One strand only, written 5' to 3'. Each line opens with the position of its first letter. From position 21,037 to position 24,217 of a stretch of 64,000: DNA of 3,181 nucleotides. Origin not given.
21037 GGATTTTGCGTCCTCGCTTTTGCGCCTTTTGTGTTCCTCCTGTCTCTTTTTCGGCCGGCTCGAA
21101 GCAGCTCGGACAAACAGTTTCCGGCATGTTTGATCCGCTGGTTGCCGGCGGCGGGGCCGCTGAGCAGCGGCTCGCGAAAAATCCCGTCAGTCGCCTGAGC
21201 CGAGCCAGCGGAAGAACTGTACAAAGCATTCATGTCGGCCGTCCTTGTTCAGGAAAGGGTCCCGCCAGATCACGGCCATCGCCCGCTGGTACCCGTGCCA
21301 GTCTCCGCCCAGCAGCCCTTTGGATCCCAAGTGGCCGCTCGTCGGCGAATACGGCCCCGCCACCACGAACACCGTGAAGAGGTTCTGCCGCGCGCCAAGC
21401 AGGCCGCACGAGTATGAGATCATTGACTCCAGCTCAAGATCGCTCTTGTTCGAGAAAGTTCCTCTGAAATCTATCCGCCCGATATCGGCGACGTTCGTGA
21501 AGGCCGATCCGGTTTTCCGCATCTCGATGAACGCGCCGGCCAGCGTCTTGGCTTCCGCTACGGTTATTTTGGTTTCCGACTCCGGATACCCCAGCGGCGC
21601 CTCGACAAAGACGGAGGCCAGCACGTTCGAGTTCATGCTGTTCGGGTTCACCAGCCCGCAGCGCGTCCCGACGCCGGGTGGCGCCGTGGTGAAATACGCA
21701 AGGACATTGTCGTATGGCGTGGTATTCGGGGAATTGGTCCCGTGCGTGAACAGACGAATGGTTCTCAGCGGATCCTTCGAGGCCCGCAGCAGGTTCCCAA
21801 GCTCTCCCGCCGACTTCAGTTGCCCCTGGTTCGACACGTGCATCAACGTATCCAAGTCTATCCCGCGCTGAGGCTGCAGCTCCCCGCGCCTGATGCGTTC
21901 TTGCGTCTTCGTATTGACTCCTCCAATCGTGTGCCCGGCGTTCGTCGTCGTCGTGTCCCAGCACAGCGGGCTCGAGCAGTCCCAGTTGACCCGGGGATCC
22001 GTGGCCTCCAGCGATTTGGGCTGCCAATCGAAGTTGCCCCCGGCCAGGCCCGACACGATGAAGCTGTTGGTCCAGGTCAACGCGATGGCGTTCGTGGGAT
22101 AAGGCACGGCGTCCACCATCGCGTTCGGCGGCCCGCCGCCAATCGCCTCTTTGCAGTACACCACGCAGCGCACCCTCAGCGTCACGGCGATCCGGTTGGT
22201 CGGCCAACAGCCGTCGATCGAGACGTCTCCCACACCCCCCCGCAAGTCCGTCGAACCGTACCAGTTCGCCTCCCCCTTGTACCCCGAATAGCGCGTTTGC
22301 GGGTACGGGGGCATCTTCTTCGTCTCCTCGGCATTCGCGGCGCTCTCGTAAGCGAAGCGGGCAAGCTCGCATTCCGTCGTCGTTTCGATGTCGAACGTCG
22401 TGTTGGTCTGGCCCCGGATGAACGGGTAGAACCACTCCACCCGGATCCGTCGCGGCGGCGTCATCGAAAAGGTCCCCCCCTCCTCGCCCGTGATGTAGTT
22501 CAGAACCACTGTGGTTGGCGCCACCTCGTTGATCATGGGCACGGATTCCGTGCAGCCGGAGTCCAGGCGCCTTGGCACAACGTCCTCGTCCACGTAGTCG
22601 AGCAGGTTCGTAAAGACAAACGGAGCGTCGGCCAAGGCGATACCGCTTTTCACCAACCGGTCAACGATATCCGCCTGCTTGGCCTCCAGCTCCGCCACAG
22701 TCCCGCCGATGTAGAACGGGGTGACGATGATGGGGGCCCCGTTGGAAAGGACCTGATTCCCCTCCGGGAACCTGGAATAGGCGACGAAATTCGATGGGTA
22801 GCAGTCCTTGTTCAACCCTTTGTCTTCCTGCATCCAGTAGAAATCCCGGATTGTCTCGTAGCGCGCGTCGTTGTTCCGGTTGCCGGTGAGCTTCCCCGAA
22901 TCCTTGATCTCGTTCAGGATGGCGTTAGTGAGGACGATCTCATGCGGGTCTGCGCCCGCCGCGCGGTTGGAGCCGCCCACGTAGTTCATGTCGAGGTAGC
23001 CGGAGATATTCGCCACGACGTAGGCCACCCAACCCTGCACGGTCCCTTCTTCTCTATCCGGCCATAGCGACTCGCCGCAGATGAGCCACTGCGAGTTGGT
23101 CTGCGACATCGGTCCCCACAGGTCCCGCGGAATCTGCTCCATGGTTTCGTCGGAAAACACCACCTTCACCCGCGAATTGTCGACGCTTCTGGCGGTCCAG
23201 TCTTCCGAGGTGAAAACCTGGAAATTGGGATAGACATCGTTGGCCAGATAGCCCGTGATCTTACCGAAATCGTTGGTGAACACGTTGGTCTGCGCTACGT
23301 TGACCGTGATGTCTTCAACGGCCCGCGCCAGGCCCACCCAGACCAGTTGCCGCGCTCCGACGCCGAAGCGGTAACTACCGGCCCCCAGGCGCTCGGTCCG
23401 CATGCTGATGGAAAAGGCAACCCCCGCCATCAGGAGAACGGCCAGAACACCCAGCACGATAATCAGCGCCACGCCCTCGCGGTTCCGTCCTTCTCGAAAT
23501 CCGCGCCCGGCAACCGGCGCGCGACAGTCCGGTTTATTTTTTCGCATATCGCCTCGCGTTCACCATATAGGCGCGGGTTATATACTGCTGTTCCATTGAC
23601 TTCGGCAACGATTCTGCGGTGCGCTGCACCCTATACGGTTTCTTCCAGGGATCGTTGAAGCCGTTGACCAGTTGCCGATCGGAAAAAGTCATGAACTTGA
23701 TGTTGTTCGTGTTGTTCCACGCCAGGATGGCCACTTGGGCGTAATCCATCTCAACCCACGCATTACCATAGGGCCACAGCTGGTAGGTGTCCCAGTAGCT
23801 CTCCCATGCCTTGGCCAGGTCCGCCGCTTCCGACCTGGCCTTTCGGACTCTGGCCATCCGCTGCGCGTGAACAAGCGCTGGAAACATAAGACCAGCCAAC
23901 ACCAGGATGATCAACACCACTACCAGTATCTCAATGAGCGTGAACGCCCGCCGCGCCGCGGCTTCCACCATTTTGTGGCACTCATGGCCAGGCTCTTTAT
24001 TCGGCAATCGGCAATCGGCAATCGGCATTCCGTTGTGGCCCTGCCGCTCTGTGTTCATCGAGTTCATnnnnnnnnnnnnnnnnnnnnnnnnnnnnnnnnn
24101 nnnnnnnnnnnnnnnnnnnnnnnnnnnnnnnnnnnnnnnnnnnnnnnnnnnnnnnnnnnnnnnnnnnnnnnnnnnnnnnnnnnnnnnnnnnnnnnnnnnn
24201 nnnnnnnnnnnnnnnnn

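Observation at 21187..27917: Pseudopilin operon in gspG-H-I-J-K order plus three extra pilin genes, ending in an oversized (786 aa) GspK-like protein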

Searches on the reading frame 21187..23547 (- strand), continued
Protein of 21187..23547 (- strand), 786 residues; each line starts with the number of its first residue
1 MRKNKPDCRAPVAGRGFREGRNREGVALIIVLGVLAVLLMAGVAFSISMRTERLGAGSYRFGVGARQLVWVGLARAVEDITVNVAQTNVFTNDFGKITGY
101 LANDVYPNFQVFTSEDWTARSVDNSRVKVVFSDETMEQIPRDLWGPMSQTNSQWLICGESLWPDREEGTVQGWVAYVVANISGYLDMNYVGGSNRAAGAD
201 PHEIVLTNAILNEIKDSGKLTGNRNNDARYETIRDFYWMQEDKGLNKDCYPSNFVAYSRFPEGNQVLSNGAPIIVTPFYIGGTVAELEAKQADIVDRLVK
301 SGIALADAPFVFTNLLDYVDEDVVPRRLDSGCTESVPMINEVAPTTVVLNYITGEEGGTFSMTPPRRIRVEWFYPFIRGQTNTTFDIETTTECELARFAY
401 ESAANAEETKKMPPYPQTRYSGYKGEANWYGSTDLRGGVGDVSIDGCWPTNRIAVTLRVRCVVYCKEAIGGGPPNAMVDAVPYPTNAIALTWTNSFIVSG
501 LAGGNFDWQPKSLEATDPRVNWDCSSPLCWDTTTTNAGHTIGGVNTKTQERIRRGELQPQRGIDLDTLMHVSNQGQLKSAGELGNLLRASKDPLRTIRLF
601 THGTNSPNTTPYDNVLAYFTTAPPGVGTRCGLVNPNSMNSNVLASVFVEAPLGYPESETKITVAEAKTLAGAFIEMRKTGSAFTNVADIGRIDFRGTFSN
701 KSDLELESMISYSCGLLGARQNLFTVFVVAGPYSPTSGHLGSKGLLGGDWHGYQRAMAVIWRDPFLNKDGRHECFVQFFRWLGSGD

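Call 42: search_protein_representatives(alignment_id=A1)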
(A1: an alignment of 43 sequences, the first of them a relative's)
Query: 43 sequences, 700 profile positions. Proteins with E-value up to 0.001 (for the whole library): 7075; up to 1e-10: 3483; up to 1e-30: 1331. The best 150 are listed.
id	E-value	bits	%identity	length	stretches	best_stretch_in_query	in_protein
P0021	1.7e-228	777.3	-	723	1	7-698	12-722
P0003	1.6e-220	750.9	-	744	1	5-700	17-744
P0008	5.6e-220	749.1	-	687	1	15-698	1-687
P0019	4.3e-218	742.8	-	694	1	1-698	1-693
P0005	5.9e-217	739.1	-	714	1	5-698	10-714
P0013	7.8e-217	738.7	-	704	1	6-698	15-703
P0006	1.0e-216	738.3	-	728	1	6-698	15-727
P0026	1.2e-216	738.1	-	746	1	5-698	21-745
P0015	1.4e-215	734.5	-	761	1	6-698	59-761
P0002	1.7e-213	727.6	-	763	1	7-700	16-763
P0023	7.9e-211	718.8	-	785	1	2-698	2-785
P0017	6.1e-210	715.9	-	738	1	9-698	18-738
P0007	2.1e-207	707.5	-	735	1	6-698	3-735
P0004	5.4e-203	692.9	-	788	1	5-699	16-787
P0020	1.1e-201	688.6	-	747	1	5-698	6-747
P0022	3.6e-199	680.3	-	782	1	5-697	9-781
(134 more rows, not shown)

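Call 43: fold_search(model_id=the predicted structure, library=pdb)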
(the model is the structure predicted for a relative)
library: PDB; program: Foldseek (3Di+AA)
matches with E <= 10: 1028; with E <= 0.001: 0
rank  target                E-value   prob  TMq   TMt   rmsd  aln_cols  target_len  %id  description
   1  4r7x_A                1.3e-03  0.41  0.07  0.20  12.5       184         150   10  Crystal structure of N-lobe of human ARRDC3(1-180) (released 2014-10-01)
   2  4r7x_B                1.4e-03  0.54  0.08  0.23  12.1       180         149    9  Crystal structure of N-lobe of human ARRDC3(1-180) (released 2014-10-01)
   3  2q3x_A                2.2e-03  0.98  0.09  0.39  11.4       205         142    9  The RIM1alpha C2B domain (released 2007-08-28)
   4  4r7v                  3.2e-03  0.44  0.06  0.22  12.4       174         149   10  Crystal structure of N-lobe of human ARRDC3(1-165) (released 2014-10-01)
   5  8z22_B                7.8e-03  0.96  0.09  0.39  11.3       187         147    8  Crystal structure of the liprin-alpha2/RIM1 complex (released 2025-04-02)
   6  5u6f                  8.3e-03  0.25  0.07  0.15  24.4       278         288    8  Bacterial adhesin from Mobiluncus mulieris containing intramolecular disulfide, isopeptide, and ester bond cross-links ( (released 2018-06-13)
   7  2q3x_B                8.7e-03  0.87  0.08  0.33  12.2       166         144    8  The RIM1alpha C2B domain (released 2007-08-28)
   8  9rsm_A                9.2e-03  0.08  0.04  0.11  22.3       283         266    7  NetF 9mer pre-pore structure on 2N2 nanodiscs. (released 2026-02-18)
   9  8z22_A                9.8e-03  0.89  0.09  0.38  12.6       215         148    8  Crystal structure of the liprin-alpha2/RIM1 complex (released 2025-04-02)
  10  6u3y_B                1.1e-02  0.20  0.07  0.17  23.0       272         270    6  Structure-based discovery of a novel small-molecule inhibitor of methicillin-resistant S. aureus (released 2020-03-25)
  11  9rsu_A                1.4e-02  0.11  0.06  0.14  29.7       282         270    7  NetF pore structure (released 2026-02-18)
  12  4tw1_D                1.5e-02  0.14  0.07  0.15  28.6       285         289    6  Crystal structure of the octameric pore complex of the Staphylococcus aureus Bi-component Toxin LukGH (released 2014-11-12)
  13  9rt2_N1               1.7e-02  0.08  0.05  0.12  29.9       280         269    8  NetF - ANTXR2 structure (C4) (released 2026-02-18)
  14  7l2f_A                2.2e-02  0.03  0.05  0.04  22.0       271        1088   11  Cryo-EM structure of NTD-directed neutralizing antibody 5-24 in complex with prefusion SARS-CoV-2 spike glycoprotein (released 2021-03-24)
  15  4tw1_F                2.4e-02  0.10  0.06  0.14  24.2       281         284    6  Crystal structure of the octameric pore complex of the Staphylococcus aureus Bi-component Toxin LukGH (released 2014-11-12)
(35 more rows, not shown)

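Call 48: find_related_loci(query=A2, collection=genome_contigs, flank=8000)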
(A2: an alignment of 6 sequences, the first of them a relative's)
Query A2 (786 aa) in genome_contigs; peptide patterns used: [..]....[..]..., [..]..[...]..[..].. (x = any residue, [..] = any of these).
102 stretches matched a pattern; 30 encode a relative of the query (tblastn E <= 1e-3); 30 distinct loci.
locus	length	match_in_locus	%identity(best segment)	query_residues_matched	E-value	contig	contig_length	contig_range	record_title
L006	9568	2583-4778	39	11-786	3e-133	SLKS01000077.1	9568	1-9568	MAG: Kiritimatiellae bacterium isolate CSSed165cm_27R1 CSSed16-5cm-28435, whole genome shotgun sequence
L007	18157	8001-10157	34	7-782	2e-99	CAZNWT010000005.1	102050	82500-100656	MAG TPA_asm: uncultured Victivallales bacterium isolate binchicken_co47_191 genome assembly, contig: NODE_109_length_102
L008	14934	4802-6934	32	23-782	2e-79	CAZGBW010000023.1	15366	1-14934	MAG TPA_asm: uncultured Victivallales bacterium isolate SRP272421_co2_8 genome assembly, contig: NODE_12313_length_15366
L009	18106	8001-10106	31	23-782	2e-76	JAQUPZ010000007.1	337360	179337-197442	MAG: Kiritimatiellae bacterium isolate STD1_38 NODE_47_length_337360_cov_6.722741_Sandtown_D1, whole genome shotgun sequ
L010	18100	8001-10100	31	22-782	1e-61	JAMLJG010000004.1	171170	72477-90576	MAG: Kiritimatiellia bacterium isolate ACE_NR_VERR3 ACE_NR_VERR3_4, whole genome shotgun sequence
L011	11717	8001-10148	27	21-782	4e-53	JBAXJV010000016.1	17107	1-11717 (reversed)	MAG: bacterium isolate ELA384 MAG384_16, whole genome shotgun sequence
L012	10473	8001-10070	29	21-782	2e-53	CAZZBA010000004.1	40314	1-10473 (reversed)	MAG TPA_asm: uncultured Victivallales bacterium isolate SRP272421_co4_23 genome assembly, contig: NODE_1686_length_40314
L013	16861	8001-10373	27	17-782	4e-46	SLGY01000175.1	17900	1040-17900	MAG: Kiritimatiellae bacterium isolate CSSed165cm_123 CSSed16-5cm-8287, whole genome shotgun sequence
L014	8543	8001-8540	34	19-223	1e-16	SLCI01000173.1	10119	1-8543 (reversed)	MAG: Kiritimatiellae bacterium isolate CSSed162cmB_494 CSSed16-2cmB-25240, whole genome shotgun sequence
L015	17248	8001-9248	25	22-343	2e-12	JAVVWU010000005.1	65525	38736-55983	MAG: Kiritimatiellia bacterium isolate CGS10Y3-bin112 NODE_5_length_65525_cov_4.810032, whole genome shotgun sequence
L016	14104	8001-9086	25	1-270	2e-11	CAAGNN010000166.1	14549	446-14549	MAG TPA_asm: Kiritimatiellae bacterium, isolate HGM23427, WGS project CAAGNN010000000 data, contig: SRS476839_99_k119_33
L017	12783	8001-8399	35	25-140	2e-11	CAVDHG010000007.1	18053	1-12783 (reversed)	Agathobacter rectalis isolate H07647-L1_cleanbin_000033 genome assembly, contig: Spades_H07647-L1_contig_2126, whole gen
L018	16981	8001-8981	24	22-271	2e-11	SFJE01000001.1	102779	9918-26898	MAG: Lentisphaeraceae bacterium isolate W1P29.020 Contig24, whole genome shotgun sequence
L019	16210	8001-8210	46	23-92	2e-11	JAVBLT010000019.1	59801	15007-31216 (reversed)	MAG: Kiritimatiellia bacterium isolate EPI_MAG_00031 c_000005010948, whole genome shotgun sequence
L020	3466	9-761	27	25-217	3e-11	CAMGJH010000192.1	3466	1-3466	MAG: uncultured Lentisphaeraceae bacterium isolate SRR11551383_bin.25_metaWRAP_v1.3_MAG genome assembly, contig: ERZ1147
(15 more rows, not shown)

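Call 77: find_homologous_proteins(query=A1, max_evalue=1e-10)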
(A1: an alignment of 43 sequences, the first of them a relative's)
Query A1 (43 sequences) (786 aa, profile of the alignment): 36 proteins with E <= 1e-10 among 8000 candidates.
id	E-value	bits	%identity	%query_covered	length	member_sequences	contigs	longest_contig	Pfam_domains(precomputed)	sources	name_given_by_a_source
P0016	7.4e-230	783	31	97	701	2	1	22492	-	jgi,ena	-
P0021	5.2e-228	777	30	97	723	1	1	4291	-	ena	-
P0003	5.0e-220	751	39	99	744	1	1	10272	-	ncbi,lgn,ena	-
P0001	8.5e-220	750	100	100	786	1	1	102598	-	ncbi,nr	ncbi:MAG: hypothetical protein QME60_00125 [Verrucomicrobiota bacterium]|nr:hypothetical protein [Ve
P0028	2.1e-219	749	29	96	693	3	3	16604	-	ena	-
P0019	1.3e-217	743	31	98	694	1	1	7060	-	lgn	-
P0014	2.9e-217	742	30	99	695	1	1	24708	-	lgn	-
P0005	1.8e-216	739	38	97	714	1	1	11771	-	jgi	-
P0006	3.3e-216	738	33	98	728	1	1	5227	-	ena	-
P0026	3.6e-216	738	30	97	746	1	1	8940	-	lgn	-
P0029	3.1e-215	735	29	96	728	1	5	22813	-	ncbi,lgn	-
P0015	4.5e-215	735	29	97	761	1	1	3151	-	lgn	-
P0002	5.4e-213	728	49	95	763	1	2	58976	-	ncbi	-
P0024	8.6e-212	724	29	97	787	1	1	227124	-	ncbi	-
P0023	2.5e-210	719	30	97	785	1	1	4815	-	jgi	jgi:hypothetical protein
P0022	1.1e-198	680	30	78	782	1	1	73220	-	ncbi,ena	-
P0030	7.7e-196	671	29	78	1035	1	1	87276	-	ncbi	-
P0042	9.8e-186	638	27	97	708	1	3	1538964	-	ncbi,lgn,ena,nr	ncbi:MAG TPA: hypothetical protein PKE12_13845 [Kiritimatiellia bacterium]|nr:hypothetical protein [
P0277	2.3e-14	71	48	4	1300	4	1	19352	-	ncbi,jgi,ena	-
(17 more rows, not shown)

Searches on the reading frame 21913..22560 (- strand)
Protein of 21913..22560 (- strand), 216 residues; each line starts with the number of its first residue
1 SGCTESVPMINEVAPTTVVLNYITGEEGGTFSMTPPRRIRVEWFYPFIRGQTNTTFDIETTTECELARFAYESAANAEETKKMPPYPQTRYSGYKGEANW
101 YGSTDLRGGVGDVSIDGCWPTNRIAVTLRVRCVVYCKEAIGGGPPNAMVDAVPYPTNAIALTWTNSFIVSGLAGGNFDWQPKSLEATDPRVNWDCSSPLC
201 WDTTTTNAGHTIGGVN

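Call 60: predict_structure(alignment_id=A4)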
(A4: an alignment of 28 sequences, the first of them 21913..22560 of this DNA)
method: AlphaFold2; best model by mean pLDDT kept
length: 216 residues; sequences in the alignment: 28
mean_pLDDT: 90.8   pTM: 0.88
mean pLDDT of the five models: 90.8, 90.6, 90.3, 88.9, 87.7
residues with pLDDT >= 90: 164; 70-90: 42; 50-70: 10; < 50: 0
segments of 3 or more residues with pLDDT < 50: none
pLDDT, mean of each block of 10 residues (from residue 1): 80 95 92 95 94 94 96 84 95 94 90 94 96 92 86 94 94 86 93 93 77 80
secondary structure, 60 per line:
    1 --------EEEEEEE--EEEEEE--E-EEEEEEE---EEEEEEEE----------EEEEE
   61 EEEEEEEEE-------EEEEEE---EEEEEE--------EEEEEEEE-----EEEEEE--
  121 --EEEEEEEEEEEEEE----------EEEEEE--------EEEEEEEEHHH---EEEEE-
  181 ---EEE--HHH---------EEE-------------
elements in order: E9-15 E18-23 E28-34 E38-45 E56-69 E77-82 E86-91 E100-107 E113-118 E123-136 E147-152 E161-168 E175-179 E184-186 E201-203

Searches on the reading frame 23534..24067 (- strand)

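Call 3: search_protein_families(library=pfam, proteins=[window:23534-24067:-], max_evalue=0.1)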
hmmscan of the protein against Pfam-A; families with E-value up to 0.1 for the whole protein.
window:23534-24067:- (177 aa): 1 family
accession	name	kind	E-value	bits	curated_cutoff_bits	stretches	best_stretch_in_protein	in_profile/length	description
PF07963.17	N_methyl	-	7.1e-05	22.7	21.2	1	39-61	4-26/27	Prokaryotic N-terminal methylation motif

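Call 4: search_protein_families(library=ncbifam, proteins=[window:23534-24067:-], max_evalue=0.1)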
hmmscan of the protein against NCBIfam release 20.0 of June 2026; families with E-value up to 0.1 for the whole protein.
window:23534-24067:- (177 aa): 12 families
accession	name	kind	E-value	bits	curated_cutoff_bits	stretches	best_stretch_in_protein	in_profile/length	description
TIGR01710.1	typeII_sec_gspG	equivalog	2.9e-10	40.3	88.85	1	40-153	1-107/134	type II secretion system major pseudopilin GspG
NF040999.1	pilin_ComGC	equivalog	4.4e-06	26.8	75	1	40-97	2-55/84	competence type IV pilus major pilin ComGC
TIGR01708.2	typeII_sec_gspH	equivalog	4.1e-05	23.6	80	1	40-92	2-51/169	type II secretion system minor pseudopilin GspH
NF041013.1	T4P_ComGE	equivalog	5.2e-05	23.3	49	1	40-86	4-50/83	competence type IV pilus minor pilin ComGE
TIGR02532.1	IV_pilin_GFxxxE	domain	6.1e-05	22.7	16.3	1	39-60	1-22/24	prepilin-type N-terminal cleavage/methylation domain-containing protein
NF041775.1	typeIV_PilA_Myxo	equivalog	0.0001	22.4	400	1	39-92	10-63/214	type IV pilin protein PilA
NF040982.1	ComGD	equivalog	0.00075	19.9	70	1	40-70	2-32/139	competence type IV pilus minor pilin ComGD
NF007862.0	PRK10574.1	equivalog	0.0013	18.8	138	1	39-66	4-31/145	prepilin peptidase-dependent pilin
TIGR02596.1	TIGR02596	subfamily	0.002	18.2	70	1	42-86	1-46/196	Verru_Chthon cassette protein D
NF041002.1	pilin_ComGF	equivalog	0.005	17.1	80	1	40-73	2-35/139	competence type IV pilus minor pilin ComGF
TIGR02599.1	TIGR02599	subfamily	0.02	14.1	256.5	1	41-81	1-41/361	Verru_Chthon cassette protein C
NF007800.0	PRK10506.1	equivalog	0.071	12.9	158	1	38-73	7-42/163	prepilin peptidase-dependent protein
